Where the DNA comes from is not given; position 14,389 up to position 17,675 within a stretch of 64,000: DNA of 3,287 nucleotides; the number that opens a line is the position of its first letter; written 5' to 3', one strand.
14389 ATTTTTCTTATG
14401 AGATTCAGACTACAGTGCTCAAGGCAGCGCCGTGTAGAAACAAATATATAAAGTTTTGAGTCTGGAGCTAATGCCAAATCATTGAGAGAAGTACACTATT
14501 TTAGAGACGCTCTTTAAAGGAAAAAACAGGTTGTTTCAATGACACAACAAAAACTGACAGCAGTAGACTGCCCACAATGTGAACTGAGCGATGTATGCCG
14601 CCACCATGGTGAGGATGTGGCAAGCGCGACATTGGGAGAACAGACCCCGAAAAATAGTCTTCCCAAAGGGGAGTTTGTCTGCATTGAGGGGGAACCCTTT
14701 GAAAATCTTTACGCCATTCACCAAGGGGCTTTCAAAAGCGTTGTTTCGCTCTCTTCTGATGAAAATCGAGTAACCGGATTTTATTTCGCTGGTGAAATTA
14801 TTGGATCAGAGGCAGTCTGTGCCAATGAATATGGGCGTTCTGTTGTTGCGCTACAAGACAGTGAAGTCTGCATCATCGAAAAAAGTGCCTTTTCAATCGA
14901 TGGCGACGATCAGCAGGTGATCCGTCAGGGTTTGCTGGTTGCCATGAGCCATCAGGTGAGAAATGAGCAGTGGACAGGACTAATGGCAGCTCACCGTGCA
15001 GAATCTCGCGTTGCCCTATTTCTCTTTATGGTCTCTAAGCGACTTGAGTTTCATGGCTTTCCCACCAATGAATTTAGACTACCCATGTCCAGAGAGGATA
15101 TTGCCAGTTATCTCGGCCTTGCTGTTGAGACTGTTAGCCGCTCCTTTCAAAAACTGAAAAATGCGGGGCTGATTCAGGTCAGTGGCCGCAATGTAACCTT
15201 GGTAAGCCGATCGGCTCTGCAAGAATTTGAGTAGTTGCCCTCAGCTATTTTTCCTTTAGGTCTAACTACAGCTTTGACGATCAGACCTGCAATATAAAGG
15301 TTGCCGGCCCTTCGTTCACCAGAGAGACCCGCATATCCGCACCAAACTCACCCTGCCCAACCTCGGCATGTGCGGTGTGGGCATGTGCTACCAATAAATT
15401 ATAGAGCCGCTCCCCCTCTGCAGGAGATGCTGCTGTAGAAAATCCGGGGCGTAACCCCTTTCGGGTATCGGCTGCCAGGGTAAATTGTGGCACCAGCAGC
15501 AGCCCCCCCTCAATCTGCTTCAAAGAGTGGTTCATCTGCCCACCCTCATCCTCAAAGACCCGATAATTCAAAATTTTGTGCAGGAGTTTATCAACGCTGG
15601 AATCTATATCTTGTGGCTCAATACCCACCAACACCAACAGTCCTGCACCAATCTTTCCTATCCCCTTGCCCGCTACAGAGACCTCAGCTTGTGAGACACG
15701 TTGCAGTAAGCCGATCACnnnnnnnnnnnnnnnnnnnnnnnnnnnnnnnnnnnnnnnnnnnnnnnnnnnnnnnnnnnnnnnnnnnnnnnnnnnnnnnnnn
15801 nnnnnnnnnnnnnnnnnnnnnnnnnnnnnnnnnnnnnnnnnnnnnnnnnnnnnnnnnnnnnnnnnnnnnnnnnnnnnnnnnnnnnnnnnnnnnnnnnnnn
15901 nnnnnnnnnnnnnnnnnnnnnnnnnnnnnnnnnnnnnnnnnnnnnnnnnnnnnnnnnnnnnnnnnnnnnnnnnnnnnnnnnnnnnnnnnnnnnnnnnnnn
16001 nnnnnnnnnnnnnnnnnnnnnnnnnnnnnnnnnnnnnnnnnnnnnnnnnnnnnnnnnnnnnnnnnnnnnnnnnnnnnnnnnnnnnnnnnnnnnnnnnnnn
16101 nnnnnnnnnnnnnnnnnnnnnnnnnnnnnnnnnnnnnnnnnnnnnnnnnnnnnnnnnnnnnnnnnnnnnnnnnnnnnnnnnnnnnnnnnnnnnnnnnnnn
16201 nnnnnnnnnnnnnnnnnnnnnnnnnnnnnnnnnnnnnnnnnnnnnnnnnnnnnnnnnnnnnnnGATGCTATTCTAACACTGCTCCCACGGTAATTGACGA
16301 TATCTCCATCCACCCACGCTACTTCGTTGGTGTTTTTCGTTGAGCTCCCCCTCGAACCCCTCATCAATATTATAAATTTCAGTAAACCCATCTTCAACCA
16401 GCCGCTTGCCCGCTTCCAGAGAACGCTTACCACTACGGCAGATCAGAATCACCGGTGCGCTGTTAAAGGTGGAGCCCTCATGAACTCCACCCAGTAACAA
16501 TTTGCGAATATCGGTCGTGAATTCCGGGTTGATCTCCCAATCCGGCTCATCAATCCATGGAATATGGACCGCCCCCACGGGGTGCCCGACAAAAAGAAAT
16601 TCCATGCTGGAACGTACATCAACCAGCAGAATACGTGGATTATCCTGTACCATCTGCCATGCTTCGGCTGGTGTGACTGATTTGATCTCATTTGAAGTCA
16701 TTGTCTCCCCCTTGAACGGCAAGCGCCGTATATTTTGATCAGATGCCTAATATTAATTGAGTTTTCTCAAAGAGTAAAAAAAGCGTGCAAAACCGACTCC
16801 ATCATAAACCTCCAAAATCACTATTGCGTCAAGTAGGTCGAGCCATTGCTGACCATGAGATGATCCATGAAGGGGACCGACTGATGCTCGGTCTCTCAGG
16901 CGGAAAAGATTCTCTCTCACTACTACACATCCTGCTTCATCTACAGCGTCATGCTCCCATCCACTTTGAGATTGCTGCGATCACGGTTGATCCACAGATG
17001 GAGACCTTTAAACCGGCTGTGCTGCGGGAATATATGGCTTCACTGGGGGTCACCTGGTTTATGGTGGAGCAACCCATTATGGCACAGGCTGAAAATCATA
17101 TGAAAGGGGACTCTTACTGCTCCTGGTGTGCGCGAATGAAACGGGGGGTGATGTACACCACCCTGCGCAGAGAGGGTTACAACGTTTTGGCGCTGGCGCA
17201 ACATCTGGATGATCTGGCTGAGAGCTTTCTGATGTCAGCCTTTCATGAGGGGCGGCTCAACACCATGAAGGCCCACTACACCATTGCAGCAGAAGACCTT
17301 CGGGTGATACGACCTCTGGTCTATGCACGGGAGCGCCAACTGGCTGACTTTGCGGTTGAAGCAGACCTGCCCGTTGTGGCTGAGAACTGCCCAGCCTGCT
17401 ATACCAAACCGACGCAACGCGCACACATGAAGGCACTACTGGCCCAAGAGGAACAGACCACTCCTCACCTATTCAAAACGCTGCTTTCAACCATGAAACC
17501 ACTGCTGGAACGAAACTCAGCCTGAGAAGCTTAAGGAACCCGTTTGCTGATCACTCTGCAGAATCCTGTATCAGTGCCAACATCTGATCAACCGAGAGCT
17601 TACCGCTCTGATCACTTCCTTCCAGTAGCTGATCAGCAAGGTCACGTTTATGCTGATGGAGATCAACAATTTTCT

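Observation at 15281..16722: Operon rhodanese / ~19%-Met 11-residue-repeat membrane protein / Dtd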

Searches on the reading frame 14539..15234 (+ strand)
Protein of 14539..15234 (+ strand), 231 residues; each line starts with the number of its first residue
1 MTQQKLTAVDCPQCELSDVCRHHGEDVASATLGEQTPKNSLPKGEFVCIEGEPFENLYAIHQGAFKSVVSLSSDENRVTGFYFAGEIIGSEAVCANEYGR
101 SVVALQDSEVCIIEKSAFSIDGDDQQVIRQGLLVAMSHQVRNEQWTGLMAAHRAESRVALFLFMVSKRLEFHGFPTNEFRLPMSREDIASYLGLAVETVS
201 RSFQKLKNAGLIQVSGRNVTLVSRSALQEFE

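Call 3: search_protein_families(library=pfam, proteins=[window:14539-15234:+], max_evalue=1)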
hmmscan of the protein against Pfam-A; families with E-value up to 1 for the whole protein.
window:14539-15234:+ (231 aa): 15 families
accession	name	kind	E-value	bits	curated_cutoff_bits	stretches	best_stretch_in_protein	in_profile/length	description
PF13545.12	HTH_Crp_2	-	3.3e-17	62.6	27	1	157-229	2-69/70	Crp-like helix-turn-helix domain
PF00027.35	cNMP_binding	-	1.4e-13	51.1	27.5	1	40-118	3-82/89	Cyclic nucleotide-binding domain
PF00325.26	Crp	-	1.5e-13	50.6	21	1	181-212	1-32/32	Bacterial regulatory proteins, crp family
PF01022.26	HTH_5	-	0.00029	21.1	22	1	183-213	16-46/47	Bacterial regulatory protein, arsR family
PF24409.1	wHTH-PRTase_assc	-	0.012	16.1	27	1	184-229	13-57/83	wHTH-PRTase associated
PF01325.25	Fe_dep_repress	-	0.017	15.8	26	1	183-216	23-56/60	Iron dependent repressor, N-terminal DNA binding domain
PF12802.13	MarR_2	-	0.022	15.4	27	1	183-213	21-51/61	MarR family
PF01978.25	TrmB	-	0.026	14.8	25.6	1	182-219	22-59/68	Sugar-specific transcriptional regulator TrmB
PF13412.12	HTH_24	-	0.031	14.3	21.9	1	183-213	18-48/48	Winged helix-turn-helix DNA-binding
PF25213.1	HVO_A0261_N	-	0.093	13.1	35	1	182-220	24-62/86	HVO_A0261 N-terminal domain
PF13730.12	HTH_36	-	0.12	12.6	25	1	184-212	27-55/55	Helix-turn-helix domain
PF12840.13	HTH_20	-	0.19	12.2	27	1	182-213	18-49/51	Helix-turn-helix domain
PF08220.18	HTH_DeoR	-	0.2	11.9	21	1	186-212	18-44/57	DeoR-like helix-turn-helix domain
PF01047.28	MarR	-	0.25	11.7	24.6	1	182-214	17-49/59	MarR family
PF03811.18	Zn_ribbon_InsA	-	0.45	10.7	26.1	1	9-22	6-19/35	InsA N-terminal domain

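Call 4: search_protein_families(library=ncbifam, proteins=[window:14539-15234:+], max_evalue=1)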
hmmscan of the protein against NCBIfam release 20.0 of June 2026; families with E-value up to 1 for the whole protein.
window:14539-15234:+ (231 aa): 21 families
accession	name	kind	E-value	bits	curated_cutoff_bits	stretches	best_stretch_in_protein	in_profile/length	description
NF008365.0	PRK11161.1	subfamily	1e-37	129.8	228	1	3-229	12-241/250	fumarate/nitrate reduction transcriptional regulator Fnr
NF050806.1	TransRegFixKCaul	equivalog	3.5e-23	82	300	1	28-229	15-212/215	transcriptional regulator FixK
NF045989.1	TransRegFnrLRhodb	equivalog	4.8e-18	65.3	300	1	5-221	4-225/245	transcriptional regulator FnrL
NF006901.0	PRK09392.1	equivalog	8.4e-12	44.9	211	1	38-230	32-220/236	transcriptional activator FtrB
NF008732.0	PRK11753.1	equivalog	7e-09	35.5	266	1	39-221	26-210/214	cAMP-activated global transcriptional regulator CRP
NF053730.1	TransRegRv1152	equivalog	3.2e-07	30.3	170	1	179-225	38-83/120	Rv1152 family transcriptional regulator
NF052518.1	TransRegLdrP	equivalog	9.1e-07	29.1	300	1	44-228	7-185/195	transcriptional regulator LdrP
NF050815.1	TransActFtrBCaul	equivalog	1.2e-05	24.6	300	1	38-227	34-219/251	transcriptional activator FtrB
NF010499.0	PRK13918.1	equivalog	1.7e-05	24.5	274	1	44-230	20-200/205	CRP/FNR family transcriptional regulator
NF053664.1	TransRegPtrACyano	equivalog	2.9e-05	23.5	300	1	102-223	73-191/196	Crp/Fnr family transcriptional regulator PtrA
NF052286.1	ecto_TF_EhuR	exception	0.0003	19.5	480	1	178-215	32-68/458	MocR-like ectoine utilization transcription factor EhuR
NF041163.2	encap_f2b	equivalog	0.00039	19.7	400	1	25-141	84-202/450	family 2B encapsulin nanocompartment shell protein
NF012025.0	PRK15481.1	equivalog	0.0017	17.1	573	1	180-225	29-73/432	MocR-like B6 salvage transcription factor PtsJ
TIGR03697.1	NtcA_cyano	equivalog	0.0039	17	244.95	1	48-223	5-184/193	global nitrogen regulator NtcA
NF041413.1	ArsR_Rv2640c_fam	equivalog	0.0048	17.3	155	1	185-226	61-102/118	Rv2640c family ArsR-like transcriptional regulator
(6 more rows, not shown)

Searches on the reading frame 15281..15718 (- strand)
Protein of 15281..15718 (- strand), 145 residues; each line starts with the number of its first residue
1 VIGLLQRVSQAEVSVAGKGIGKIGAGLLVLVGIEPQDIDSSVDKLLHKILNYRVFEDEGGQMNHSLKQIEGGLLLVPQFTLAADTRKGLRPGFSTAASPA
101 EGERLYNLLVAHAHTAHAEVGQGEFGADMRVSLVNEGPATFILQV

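Call 3: search_protein_families(library=pfam, proteins=[window:15281-15718:-], max_evalue=1)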
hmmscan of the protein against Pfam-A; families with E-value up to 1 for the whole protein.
window:15281-15718:- (145 aa): 2 families
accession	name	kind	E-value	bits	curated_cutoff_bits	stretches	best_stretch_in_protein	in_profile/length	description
PF02580.21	Tyr_Deacylase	-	1.1e-50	172.1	25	1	4-144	3-144/144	D-Tyr-tRNA(Tyr) deacylase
PF08484.17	Methyltransf_14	-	0.24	11.6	23.5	1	3-49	59-105/160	C-methyltransferase C-terminal domain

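Call 4: search_protein_families(library=ncbifam, proteins=[window:15281-15718:-], max_evalue=1)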
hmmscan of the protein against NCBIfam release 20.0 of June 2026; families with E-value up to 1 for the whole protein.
window:15281-15718:- (145 aa): 1 family
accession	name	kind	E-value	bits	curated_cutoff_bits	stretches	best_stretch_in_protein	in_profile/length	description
TIGR00256.1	TIGR00256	equivalog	8.5e-52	175.5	101.5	1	1-145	1-145/146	D-aminoacyl-tRNA deacylase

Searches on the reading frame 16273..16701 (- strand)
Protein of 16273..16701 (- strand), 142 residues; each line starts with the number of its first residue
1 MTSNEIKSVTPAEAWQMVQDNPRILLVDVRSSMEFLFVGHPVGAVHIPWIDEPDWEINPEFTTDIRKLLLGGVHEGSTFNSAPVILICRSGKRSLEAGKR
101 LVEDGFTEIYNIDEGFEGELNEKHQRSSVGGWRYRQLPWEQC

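Call 3: search_protein_families(library=pfam, proteins=[window:16273-16701:-], max_evalue=1)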
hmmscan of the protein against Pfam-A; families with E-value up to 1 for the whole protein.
window:16273-16701:- (142 aa): 1 family
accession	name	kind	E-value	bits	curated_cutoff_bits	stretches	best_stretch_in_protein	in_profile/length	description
PF00581.25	Rhodanese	-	3.4e-14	53.6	22.2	1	10-118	1-98/102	Rhodanese-like domain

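Call 4: search_protein_families(library=ncbifam, proteins=[window:16273-16701:-], max_evalue=1)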
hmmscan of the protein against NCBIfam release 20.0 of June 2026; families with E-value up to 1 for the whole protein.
window:16273-16701:- (142 aa): 7 families
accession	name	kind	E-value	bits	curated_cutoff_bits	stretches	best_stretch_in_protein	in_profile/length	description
NF001195.0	PRK00162.1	equivalog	5.3e-10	39.6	102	2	82-119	59-96/108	thiosulfate sulfurtransferase GlpE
NF006444.0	PRK08762.1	equivalog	3.1e-09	35.9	449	1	4-117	12-105/387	molybdopterin-synthase adenylyltransferase MoeB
NF045521.1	rhoda_near_glyco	subfamily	9e-05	22.3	145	1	80-114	69-103/144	rhodanese homology domain-containing protein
NF001133.1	PRK00142.1-1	equivalog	0.00034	20.2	170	1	7-121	106-205/229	oxygen-dependent tRNA uridine(34) hydroxylase TrhO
NF045694.1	seleno_TsoB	exception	0.0025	16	805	1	7-117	44-147/572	rhodanese/DsbD fusion-like selenoprotein TsoB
NF005902.0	PRK07878.1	equivalog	0.0061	15.5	647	1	7-115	287-377/392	adenylyltransferase/sulfurtransferase MoeZ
NF041203.1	rhodanese_LYCAU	equivalog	0.017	14.8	115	0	88-117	85-114/126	rhodanese-related (seleno)protein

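Call 82: search_solved_structures(query=window:16276-16701:-, max_evalue=0.001)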
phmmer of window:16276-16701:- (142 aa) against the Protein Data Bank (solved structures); distinct sequences matched with E-value up to 0.001: 5.
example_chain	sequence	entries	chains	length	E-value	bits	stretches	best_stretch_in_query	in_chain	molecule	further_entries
8w14_A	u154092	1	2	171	8.2e-28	100.4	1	7-141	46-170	Rhodanese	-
2fsx_A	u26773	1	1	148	5.7e-23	84.7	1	8-141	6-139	COG0607: Rhodanese-related sulfurtransferase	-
1qxn_A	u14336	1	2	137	2e-08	37.5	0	81-122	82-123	sulfide dehydrogenase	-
1gmx_A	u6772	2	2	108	9.3e-07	32.1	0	75-118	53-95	THIOSULFATE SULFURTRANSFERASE GLPE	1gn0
1tq1_A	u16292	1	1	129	0.0003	23.9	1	27-117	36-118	senescence-associated family protein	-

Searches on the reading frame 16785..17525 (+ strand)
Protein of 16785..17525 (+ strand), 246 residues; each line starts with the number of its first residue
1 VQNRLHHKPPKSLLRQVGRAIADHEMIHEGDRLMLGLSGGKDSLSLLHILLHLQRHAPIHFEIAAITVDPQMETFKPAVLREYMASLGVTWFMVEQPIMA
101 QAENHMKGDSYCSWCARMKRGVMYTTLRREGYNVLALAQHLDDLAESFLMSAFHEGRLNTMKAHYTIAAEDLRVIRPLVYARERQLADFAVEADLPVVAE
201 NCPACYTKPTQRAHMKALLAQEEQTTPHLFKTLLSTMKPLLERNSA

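Call 3: search_protein_families(library=pfam, proteins=[window:16785-17525:+], max_evalue=1)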
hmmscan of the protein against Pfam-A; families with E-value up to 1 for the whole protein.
window:16785-17525:+ (246 aa): 2 families
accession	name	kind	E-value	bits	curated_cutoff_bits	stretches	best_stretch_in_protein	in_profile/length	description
PF01171.26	ATP_bind_3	-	3.6e-17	63.1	27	1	33-198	2-164/182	PP-loop family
PF01507.26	PAPS_reduct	-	0.11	13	22.5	1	33-128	2-97/175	Phosphoadenosine phosphosulfate reductase domain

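Call 4: search_protein_families(library=ncbifam, proteins=[window:16785-17525:+], max_evalue=1)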
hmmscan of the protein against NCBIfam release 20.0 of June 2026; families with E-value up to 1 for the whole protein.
window:16785-17525:+ (246 aa): 9 families
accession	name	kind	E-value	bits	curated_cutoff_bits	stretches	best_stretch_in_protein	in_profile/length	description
NF007972.0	PRK10696.1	equivalog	3.8e-64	216.8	272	1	6-238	17-249/295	tRNA 2-thiocytidine(32) synthetase TtcA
TIGR02432.1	lysidine_TilS_N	equivalog_domain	2.6e-17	63.4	93.6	1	33-199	2-169/189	tRNA lysidine(34) synthetase TilS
NF049949.1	tRNAsynTtuAPyrococ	equivalog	3.6e-13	49.3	450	1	15-228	32-244/292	tRNA-5-methyluridine(54) 2-sulfurtransferase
NF007942.0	PRK10660.1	equivalog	4e-10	39.1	606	1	26-200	13-182/439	tRNA lysidine(34) synthetase TilS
NF047749.1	tRNAThiolNcsA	equivalog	9.6e-10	38.1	500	1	28-235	51-273/322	tRNA 2-thiolation protein NcsA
TIGR00269.1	TIGR00269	hypoth_equivalog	0.004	17.4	62.75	1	175-234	4-62/104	TIGR00269 family protein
NF003587.0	PRK05253.1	subfamily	0.016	14.5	195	1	25-135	22-131/301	sulfate adenylyltransferase subunit CysD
TIGR00268.2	TIGR00268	equivalog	0.029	13.7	150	1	25-146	8-126/259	ATP-dependent sacrificial sulfur transferase LarE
NF009214.0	PRK12563.1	equivalog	0.15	11.4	413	1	25-133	37-144/317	sulfate adenylyltransferase subunit CysD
